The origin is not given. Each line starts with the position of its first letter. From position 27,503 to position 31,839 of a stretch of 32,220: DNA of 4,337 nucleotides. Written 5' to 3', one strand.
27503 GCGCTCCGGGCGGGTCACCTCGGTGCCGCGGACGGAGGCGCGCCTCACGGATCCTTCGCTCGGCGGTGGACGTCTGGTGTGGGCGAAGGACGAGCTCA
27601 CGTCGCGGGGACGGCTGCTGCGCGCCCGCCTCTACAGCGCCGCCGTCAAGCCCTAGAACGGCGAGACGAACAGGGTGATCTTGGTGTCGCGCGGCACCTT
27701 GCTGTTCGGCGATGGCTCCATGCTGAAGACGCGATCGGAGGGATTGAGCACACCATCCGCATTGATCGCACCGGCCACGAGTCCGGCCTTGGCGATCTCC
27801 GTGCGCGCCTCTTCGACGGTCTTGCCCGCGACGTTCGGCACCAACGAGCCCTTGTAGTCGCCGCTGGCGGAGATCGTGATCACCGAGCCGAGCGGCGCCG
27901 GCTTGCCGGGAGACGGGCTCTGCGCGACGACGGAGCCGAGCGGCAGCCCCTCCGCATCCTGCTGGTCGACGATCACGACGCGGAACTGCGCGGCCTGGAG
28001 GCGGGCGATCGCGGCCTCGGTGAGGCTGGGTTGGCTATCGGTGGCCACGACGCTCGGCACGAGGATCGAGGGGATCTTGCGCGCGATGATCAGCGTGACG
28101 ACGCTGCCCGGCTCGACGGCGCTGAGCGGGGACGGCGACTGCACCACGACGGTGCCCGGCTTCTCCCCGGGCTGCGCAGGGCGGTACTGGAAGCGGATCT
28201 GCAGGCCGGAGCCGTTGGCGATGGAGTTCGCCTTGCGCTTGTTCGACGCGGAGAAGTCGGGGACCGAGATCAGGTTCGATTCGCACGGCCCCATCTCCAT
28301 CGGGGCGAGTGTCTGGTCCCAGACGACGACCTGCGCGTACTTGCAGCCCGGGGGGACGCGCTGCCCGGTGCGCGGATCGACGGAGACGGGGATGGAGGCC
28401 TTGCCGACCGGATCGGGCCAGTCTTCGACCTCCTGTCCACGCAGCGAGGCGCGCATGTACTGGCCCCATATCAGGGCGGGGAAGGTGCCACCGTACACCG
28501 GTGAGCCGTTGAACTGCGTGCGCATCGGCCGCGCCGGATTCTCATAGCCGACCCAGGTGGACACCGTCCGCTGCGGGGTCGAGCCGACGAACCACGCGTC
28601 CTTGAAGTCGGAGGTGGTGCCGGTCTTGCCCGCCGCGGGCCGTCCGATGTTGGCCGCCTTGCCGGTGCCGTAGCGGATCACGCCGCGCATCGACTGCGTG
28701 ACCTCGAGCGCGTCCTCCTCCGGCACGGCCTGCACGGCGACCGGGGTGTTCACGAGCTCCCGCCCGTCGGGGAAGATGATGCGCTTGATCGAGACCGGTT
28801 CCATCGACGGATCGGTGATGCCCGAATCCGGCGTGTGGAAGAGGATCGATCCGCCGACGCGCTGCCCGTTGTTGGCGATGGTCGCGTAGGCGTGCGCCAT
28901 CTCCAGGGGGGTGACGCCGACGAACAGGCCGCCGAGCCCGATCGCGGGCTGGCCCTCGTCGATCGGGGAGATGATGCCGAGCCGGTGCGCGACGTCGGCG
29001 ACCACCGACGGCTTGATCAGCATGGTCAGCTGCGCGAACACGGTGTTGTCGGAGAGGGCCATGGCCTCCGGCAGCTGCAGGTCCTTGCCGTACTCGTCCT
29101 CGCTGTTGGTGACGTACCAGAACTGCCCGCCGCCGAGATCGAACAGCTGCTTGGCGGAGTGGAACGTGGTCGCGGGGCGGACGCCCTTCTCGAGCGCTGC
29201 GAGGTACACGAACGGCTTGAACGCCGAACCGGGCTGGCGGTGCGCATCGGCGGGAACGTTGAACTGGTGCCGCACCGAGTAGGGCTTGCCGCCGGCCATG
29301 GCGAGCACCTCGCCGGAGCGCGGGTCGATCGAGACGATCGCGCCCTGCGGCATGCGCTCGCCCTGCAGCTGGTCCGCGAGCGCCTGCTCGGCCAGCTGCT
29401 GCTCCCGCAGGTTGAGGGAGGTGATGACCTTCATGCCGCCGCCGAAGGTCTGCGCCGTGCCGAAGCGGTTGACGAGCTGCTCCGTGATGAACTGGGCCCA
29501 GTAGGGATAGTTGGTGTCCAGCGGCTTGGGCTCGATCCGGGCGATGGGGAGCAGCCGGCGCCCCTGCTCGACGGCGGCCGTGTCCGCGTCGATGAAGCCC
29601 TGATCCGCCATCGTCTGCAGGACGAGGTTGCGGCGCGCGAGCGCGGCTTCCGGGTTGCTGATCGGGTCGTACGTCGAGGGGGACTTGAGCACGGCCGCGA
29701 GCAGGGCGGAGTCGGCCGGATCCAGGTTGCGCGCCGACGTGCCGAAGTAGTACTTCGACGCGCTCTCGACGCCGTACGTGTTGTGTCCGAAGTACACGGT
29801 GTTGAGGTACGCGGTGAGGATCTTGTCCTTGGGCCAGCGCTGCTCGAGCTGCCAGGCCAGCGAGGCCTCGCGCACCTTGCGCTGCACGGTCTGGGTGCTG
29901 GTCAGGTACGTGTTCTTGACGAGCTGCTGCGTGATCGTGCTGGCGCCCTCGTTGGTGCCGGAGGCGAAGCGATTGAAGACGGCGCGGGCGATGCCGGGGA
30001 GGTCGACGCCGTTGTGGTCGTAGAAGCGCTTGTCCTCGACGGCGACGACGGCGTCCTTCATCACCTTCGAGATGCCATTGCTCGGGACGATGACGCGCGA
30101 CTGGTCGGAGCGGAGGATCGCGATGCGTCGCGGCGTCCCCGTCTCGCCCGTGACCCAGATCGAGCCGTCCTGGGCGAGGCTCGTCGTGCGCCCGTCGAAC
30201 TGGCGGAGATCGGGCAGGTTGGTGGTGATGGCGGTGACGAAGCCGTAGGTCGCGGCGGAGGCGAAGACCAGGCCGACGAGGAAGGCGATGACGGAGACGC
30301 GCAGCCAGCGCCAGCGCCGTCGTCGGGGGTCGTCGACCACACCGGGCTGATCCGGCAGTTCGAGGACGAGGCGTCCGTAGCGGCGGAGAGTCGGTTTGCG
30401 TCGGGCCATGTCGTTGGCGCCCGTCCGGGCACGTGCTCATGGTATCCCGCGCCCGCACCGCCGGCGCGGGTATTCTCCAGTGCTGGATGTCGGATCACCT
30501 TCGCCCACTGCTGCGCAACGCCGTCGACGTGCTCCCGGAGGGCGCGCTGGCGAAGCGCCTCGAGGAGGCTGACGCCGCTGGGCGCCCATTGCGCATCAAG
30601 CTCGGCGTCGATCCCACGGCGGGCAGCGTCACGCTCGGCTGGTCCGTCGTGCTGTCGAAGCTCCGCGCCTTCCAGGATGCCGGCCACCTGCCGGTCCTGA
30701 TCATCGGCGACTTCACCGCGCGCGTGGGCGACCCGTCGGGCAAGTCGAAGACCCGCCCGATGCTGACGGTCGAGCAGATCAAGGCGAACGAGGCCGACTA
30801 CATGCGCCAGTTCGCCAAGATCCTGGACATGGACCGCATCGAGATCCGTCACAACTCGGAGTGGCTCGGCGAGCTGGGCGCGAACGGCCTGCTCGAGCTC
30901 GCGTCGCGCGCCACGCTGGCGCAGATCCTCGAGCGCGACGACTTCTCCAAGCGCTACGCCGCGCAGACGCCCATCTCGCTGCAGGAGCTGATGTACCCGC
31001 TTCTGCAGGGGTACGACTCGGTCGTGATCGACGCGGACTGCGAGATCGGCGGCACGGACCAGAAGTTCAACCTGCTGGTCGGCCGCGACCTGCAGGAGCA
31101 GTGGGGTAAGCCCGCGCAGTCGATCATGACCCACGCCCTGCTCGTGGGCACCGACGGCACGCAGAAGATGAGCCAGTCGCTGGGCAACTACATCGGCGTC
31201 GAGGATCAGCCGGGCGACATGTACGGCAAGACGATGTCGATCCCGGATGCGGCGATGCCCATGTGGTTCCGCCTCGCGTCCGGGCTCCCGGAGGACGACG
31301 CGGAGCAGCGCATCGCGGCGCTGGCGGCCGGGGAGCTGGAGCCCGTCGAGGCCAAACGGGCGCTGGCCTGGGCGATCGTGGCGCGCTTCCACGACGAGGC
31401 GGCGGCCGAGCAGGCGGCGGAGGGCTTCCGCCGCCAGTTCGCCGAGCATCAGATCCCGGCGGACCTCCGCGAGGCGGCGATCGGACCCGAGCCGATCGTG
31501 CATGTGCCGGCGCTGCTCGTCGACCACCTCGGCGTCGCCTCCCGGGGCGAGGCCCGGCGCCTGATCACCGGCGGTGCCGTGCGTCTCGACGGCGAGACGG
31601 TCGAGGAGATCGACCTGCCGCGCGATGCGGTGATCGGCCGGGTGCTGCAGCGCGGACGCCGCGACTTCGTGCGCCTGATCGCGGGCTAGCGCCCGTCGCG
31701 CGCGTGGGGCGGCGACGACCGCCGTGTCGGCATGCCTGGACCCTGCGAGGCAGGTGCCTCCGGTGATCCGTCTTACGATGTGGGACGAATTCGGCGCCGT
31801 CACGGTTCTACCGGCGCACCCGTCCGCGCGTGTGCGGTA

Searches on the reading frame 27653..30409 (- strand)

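Call 73: search_protein_families(library=pfam, proteins=[window:27653-30409:-], max_evalue=0.001)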
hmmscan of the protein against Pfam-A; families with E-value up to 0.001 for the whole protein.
window:27653-30409:- (918 aa): 3 families
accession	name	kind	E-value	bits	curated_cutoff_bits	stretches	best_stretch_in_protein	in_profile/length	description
PF00912.28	Transgly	-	5.8e-66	221.7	27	1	98-267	7-177/178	Transglycosylase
PF00905.27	Transpeptidase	-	7.3e-30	104.6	22.1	1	356-622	1-275/299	Penicillin binding protein transpeptidase domain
PF03793.24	PASTA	-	3e-27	94.8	23.2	3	857-916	3-63/64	PASTA domain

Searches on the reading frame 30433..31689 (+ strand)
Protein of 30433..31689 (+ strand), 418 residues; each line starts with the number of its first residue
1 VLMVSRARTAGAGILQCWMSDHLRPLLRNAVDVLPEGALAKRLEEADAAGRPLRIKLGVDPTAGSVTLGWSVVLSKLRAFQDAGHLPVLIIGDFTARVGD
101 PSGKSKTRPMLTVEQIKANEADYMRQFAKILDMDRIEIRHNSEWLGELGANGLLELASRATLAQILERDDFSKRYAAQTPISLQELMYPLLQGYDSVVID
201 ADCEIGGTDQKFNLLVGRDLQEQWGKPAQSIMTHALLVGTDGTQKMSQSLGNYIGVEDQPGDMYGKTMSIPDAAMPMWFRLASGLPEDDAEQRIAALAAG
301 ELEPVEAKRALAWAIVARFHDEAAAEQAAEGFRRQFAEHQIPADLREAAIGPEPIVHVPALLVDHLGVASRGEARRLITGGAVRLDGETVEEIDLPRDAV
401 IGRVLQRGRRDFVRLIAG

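Call 73: search_protein_families(library=pfam, proteins=[window:30433-31689:+], max_evalue=0.001)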
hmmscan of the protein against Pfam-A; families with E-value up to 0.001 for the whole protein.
window:30433-31689:+ (418 aa): 2 families
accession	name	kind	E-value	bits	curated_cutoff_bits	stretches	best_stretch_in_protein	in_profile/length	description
PF00579.31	tRNA-synt_1b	-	5.2e-69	233.2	21.1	1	50-336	3-291/292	tRNA synthetases class I (W and Y)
PF01479.30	S4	-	1.1e-05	25.5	22.8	1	363-391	7-36/48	S4 domain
